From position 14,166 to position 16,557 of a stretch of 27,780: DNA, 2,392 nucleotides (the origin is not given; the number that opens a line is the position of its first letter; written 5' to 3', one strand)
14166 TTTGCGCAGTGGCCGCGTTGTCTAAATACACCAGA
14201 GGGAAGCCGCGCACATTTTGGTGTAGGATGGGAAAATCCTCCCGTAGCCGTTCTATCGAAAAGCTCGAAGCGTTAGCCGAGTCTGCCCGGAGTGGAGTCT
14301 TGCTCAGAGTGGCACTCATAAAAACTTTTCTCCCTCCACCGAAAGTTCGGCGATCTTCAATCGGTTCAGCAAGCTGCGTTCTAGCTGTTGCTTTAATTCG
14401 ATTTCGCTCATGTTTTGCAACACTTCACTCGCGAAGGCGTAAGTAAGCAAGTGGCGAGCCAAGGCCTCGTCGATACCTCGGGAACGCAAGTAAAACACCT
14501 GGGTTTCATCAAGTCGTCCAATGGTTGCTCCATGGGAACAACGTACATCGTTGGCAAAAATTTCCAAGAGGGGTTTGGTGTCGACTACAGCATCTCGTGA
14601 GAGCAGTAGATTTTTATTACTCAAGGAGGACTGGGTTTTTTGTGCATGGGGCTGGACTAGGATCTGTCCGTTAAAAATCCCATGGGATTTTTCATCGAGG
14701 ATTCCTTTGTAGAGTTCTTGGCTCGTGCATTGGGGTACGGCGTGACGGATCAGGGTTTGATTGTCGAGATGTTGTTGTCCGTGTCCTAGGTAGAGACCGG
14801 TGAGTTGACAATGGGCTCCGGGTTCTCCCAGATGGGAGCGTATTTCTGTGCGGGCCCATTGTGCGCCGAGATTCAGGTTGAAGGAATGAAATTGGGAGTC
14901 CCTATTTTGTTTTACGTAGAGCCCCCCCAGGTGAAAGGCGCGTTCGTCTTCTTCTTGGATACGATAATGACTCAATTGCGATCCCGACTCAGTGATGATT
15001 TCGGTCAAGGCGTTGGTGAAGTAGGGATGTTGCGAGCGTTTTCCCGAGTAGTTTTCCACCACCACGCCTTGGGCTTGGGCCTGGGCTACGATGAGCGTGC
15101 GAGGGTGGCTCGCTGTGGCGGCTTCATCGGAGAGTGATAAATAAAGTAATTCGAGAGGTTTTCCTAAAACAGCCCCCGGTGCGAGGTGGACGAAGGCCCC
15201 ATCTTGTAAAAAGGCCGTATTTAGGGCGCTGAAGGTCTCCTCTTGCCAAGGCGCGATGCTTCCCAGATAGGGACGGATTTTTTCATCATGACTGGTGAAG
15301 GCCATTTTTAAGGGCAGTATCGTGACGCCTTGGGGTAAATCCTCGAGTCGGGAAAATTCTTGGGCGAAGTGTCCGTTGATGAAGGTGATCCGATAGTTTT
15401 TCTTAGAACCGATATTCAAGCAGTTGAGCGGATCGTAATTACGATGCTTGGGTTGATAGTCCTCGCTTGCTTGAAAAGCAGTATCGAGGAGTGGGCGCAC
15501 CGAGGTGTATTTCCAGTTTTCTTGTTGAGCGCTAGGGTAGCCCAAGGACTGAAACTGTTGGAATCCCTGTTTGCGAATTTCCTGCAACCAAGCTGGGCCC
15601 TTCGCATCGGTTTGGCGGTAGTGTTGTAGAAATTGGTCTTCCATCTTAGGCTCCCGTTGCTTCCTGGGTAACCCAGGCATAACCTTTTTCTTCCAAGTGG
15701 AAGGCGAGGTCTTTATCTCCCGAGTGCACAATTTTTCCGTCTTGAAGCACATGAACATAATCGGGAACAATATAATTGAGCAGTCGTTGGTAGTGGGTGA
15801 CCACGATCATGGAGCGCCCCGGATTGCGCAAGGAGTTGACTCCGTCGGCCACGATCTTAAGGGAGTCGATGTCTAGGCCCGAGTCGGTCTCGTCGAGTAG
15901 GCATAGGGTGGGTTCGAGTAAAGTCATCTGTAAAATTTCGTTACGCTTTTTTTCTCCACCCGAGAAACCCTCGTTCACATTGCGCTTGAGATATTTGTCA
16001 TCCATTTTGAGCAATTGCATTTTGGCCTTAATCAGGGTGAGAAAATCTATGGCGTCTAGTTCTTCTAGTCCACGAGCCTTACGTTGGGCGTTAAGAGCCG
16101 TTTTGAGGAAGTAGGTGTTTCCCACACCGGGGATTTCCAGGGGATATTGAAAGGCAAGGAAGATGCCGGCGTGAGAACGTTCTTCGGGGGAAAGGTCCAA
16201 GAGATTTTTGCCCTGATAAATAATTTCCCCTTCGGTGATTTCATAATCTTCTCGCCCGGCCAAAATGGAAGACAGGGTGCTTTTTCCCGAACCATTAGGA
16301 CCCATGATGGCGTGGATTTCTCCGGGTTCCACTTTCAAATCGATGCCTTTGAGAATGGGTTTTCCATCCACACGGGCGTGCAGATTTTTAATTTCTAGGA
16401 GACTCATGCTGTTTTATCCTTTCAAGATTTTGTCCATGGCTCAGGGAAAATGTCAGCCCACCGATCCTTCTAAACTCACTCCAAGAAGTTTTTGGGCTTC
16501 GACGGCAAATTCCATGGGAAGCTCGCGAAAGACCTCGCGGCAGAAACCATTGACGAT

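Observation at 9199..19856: Encapsulin iron store sits directly upstream of, and co-oriented with, an Rrf2-regulated sufBCDSUT operon within a broader iron/Fe-S neighbourhood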

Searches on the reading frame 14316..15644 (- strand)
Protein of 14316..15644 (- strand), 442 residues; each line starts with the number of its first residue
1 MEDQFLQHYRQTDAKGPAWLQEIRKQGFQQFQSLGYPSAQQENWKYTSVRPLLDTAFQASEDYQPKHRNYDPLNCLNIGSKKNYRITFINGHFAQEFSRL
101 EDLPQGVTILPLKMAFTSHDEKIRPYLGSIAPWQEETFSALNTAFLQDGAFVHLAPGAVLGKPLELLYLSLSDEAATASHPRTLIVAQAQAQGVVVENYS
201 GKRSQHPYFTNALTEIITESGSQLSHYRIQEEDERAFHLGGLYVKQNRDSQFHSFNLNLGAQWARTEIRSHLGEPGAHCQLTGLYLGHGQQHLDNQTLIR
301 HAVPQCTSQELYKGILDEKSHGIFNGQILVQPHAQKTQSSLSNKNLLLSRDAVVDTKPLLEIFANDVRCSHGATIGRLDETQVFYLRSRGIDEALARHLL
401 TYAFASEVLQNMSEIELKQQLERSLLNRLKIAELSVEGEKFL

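Call 4: search_protein_families(library=pfam, proteins=[window:14316-15644:-])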
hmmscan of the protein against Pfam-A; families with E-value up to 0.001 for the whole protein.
window:14316-15644:- (442 aa): 2 families
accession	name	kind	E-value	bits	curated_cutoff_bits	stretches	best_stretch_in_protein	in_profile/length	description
PF01458.23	SUFBD_core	-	1.2e-83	280.6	27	1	174-404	5-232/232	SUF system FeS cluster assembly, SufBD core domain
PF19295.5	SufBD_N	-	1.7e-26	93.4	23.5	1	5-165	11-171/172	SufBD protein N-terminal region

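Call 5: search_protein_families(library=ncbifam, proteins=[window:14316-15644:-])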
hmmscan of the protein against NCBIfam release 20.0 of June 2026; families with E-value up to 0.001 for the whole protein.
window:14316-15644:- (442 aa): 5 families
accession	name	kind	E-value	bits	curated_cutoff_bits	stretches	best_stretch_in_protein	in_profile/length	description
TIGR01981.1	sufD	equivalog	1.4e-79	267.3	222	1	144-421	2-275/275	Fe-S cluster assembly protein SufD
NF008194.0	PRK10948.1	equivalog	1.8e-74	251.1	489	1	21-430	26-419/423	Fe-S cluster assembly protein SufD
TIGR01980.1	sufB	equivalog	2.9e-38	131.7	346.4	1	102-412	127-436/448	Fe-S cluster assembly protein SufB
NF008773.0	PRK11814.1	equivalog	2.8e-30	105.4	717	1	104-413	149-464/484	Fe-S cluster assembly protein SufB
NF052511.1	SUF_like_SmsB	exception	9.2e-21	74.3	650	1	104-413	121-426/445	SUF-like minimal system protein SmsB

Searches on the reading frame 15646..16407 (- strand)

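Call 4: search_protein_families(library=pfam, proteins=[window:15646-16407:-])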
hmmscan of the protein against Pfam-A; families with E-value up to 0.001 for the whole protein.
window:15646-16407:- (253 aa): 3 families
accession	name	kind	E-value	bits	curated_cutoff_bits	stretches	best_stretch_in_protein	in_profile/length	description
PF00005.33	ABC_tran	-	6.1e-23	82.4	25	1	19-174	1-135/137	ABC transporter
PF02463.25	SMC_N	-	1.8e-07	31.3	40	0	149-212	138-204/220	RecF/RecN/SMC N terminal domain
PF13304.12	AAA_21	-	0.00023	21.8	27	0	31-49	1-19/304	AAA domain, putative AbiEii toxin, Type IV TA system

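Call 5: search_protein_families(library=ncbifam, proteins=[window:15646-16407:-])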
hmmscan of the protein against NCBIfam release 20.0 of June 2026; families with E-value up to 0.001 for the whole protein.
window:15646-16407:- (253 aa): 184 families (the best 25 are shown)
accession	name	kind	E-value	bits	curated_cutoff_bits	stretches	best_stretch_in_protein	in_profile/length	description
NF007134.0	PRK09580.1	equivalog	7.6e-118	392.4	400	1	3-249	1-247/248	Fe-S cluster assembly ATPase SufC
TIGR01978.1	sufC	equivalog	3.8e-111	370.3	212.8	1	4-246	1-243/243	Fe-S cluster assembly ATPase SufC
TIGR03411.1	urea_trans_UrtD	equivalog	1.4e-24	87.1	304.1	1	3-231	2-225/242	urea ABC transporter ATP-binding protein UrtD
NF043075.1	MMSYN1_0197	equivalog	8e-24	84.2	550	1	3-231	2-216/341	spermidine/putrescine ABC transporter ATP-binding protein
NF000355.4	ribo_prot_ABC_F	equivalog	1.6e-23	83.4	380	1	4-226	3-192/499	ribosomal protection-like ABC-F family protein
TIGR03864.1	PQQ_ABC_ATP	hypoth_equivalog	2.2e-23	82.9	302.25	1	4-232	2-216/236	ABC transporter, ATP-binding subunit, PQQ-dependent alcohol dehydrogenase system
TIGR03375.1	type_I_sec_LssB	subfamily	8.4e-23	80.5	693.1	1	15-235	479-688/696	type I secretion system permease/ATPase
NF010068.0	PRK13548.1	equivalog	9.2e-23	80.6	261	1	3-233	5-228/261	heme ABC transporter ATP-binding protein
TIGR03608.1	L_ocin_972_ABC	subfamily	4.7e-22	78.5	254.85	1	6-209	1-196/206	putative bacteriocin export ABC transporter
TIGR02769.1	nickel_nikE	equivalog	7.1e-22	78.2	332.55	1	12-231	20-234/265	nickel import ATP-binding protein NikE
NF007601.2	PRK10247.1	equivalog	8.6e-22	77.6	292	1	3-207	1-192/204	iron efflux ABC transporter ATP-binding subunit FetA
NF008428.0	PRK11264.1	equivalog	1e-21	77.3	406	1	1-234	1-230/250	L-cystine ABC transporter ATP-binding protein TcyN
TIGR04520.1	ECF_ATPase_1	equivalog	2.8e-21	76.2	315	1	12-237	9-225/269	energy-coupling factor transporter ATPase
TIGR04521.1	ECF_ATPase_2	equivalog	2.9e-21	75.8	330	1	18-237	20-234/279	energy-coupling factor transporter ATPase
TIGR03410.1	urea_trans_UrtE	equivalog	5e-21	75.2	285.8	1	4-233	1-217/230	urea ABC transporter ATP-binding subunit UrtE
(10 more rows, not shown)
